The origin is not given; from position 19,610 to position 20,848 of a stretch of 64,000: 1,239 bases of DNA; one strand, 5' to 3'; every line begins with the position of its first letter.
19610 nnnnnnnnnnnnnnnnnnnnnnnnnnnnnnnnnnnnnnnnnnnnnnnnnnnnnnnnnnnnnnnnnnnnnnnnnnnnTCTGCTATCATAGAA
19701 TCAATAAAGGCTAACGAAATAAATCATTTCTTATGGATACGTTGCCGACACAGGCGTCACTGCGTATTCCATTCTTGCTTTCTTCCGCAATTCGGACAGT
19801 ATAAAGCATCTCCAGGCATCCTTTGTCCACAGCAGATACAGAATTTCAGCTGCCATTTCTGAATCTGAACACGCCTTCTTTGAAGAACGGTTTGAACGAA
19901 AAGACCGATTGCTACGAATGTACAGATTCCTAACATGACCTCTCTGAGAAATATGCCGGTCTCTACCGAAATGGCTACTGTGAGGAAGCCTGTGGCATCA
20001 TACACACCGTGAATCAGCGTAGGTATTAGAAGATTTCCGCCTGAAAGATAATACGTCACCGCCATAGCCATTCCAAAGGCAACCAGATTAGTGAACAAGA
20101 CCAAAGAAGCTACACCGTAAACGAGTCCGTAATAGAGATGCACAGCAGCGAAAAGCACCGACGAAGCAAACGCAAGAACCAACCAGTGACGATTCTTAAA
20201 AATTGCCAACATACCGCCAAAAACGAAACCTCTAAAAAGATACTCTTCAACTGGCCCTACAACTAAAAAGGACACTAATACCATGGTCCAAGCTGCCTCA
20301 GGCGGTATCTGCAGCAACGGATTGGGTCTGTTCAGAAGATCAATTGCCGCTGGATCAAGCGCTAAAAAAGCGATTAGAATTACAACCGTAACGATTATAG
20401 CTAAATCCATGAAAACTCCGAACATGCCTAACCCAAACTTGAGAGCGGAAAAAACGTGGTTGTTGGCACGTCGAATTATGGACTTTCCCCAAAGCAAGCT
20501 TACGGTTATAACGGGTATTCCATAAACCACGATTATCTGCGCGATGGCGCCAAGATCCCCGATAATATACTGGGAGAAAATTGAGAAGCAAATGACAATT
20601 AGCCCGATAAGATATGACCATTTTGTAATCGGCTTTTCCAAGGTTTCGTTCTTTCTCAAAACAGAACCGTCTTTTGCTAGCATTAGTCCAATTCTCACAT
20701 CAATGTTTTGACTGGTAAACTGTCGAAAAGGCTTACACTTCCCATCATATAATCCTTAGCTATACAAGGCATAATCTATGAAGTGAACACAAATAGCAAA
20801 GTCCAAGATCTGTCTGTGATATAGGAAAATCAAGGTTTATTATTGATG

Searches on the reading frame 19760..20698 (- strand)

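Call 82: search_protein_families(library=pfam, proteins=[window:19760-20698:-], max_evalue=0.001)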
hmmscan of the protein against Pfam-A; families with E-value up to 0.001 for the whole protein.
window:19760-20698:- (313 aa): 2 families
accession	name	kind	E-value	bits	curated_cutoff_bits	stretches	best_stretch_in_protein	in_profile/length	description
PF02517.21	Rce1-like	-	1.5e-14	54.5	22.4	1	135-235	3-92/93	Type II CAAX prenyl endopeptidase Rce1-like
PF13240.11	Zn_Ribbon_1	-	0.00094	19.3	25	0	286-307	1-22/23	zinc-ribbon domain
